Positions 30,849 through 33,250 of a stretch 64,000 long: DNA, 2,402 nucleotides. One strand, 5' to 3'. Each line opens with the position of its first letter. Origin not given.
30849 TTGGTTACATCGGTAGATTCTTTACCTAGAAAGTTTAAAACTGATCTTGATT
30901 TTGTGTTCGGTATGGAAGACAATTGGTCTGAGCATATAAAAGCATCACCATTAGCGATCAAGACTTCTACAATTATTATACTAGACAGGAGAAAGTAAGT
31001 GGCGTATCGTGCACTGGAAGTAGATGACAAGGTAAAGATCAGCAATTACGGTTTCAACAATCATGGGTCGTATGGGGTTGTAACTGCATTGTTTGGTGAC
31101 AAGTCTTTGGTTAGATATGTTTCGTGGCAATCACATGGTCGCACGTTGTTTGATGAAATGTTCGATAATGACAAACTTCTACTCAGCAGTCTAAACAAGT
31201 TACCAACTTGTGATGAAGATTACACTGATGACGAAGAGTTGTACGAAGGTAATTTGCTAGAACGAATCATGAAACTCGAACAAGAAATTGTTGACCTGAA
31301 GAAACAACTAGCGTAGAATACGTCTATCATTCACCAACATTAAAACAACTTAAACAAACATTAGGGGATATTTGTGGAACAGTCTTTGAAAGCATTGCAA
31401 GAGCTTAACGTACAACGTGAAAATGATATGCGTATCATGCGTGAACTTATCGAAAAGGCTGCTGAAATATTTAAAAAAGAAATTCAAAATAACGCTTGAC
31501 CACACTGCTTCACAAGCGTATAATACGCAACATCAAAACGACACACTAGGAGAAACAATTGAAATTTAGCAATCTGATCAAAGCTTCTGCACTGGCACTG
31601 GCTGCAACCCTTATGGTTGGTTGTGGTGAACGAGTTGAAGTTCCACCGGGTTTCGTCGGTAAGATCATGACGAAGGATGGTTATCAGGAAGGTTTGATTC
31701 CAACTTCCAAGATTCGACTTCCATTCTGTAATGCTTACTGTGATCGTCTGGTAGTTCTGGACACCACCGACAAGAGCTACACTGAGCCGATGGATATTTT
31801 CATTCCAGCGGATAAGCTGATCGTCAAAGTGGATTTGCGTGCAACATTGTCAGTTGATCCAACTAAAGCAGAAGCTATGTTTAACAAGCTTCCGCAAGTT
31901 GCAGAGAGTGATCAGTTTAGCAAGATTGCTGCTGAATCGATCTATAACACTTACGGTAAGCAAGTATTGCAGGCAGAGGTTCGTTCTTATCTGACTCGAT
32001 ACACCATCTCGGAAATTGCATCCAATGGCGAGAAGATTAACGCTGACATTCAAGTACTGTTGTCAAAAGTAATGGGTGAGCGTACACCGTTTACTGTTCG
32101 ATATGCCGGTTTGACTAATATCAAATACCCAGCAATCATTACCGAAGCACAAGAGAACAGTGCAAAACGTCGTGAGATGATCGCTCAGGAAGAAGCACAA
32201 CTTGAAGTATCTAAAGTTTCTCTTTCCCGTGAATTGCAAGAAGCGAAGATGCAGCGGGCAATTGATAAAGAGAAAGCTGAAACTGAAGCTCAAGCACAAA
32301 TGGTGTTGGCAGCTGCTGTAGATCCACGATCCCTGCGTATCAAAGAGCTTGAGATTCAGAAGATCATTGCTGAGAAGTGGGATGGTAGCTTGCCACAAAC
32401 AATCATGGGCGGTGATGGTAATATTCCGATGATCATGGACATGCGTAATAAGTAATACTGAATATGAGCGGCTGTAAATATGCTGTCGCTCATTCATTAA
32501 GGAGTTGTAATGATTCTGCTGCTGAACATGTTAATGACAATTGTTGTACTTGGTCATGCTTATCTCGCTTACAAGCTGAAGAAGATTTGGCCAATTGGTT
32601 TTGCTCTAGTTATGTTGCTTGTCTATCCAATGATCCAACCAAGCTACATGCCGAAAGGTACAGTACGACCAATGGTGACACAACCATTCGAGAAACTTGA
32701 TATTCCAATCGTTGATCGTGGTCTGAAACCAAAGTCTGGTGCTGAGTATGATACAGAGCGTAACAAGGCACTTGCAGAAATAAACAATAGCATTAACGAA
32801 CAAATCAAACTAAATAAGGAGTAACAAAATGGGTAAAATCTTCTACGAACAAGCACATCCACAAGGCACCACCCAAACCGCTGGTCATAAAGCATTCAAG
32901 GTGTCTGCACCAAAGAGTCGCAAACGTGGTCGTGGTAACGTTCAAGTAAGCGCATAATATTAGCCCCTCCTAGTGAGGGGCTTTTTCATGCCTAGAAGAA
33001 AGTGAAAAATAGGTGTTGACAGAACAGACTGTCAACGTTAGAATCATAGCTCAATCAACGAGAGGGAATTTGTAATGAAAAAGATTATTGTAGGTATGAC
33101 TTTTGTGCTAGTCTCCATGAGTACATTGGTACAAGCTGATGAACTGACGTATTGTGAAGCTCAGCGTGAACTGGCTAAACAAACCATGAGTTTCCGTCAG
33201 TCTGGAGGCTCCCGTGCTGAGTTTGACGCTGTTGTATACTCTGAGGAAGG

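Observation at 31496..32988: Strongly promoted SPFH/band-7 lipoprotein with a small membrane partner (TTG start)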

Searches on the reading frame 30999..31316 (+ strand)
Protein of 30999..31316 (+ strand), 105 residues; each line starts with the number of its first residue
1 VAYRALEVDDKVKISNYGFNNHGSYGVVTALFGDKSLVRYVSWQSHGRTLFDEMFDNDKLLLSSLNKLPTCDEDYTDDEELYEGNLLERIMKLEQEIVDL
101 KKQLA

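Call 3: search_protein_families(library=pfam, proteins=[window:30999-31316:+], max_evalue=1)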
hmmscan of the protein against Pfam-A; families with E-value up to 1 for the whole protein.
window:30999-31316:+ (105 aa): 2 families
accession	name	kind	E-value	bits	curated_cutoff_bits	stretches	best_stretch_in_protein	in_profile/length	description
PF24666.1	zf-C2H2_fungi_2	-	0.1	12.9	27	1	70-81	5-16/26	Fungal C2H2 zinc finger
PF07899.16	Frigida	-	0.1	12.4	25.7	1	62-104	246-288/289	Frigida-like protein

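Call 4: search_protein_families(library=phrogs, proteins=[window:30999-31316:+], max_evalue=0.01)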
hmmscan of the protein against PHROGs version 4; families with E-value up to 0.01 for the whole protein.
window:30999-31316:+ (105 aa): 0 families

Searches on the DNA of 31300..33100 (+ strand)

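Call 6: search_dna_similar(query=window:31300-33100:+, collection=phages, mode=near, max_rows=25)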
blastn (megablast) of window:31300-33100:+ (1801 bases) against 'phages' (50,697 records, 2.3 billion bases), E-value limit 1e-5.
No match.
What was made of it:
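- Tried and rejected: Megablast of the locus against GenBank phages: no match (call 6).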
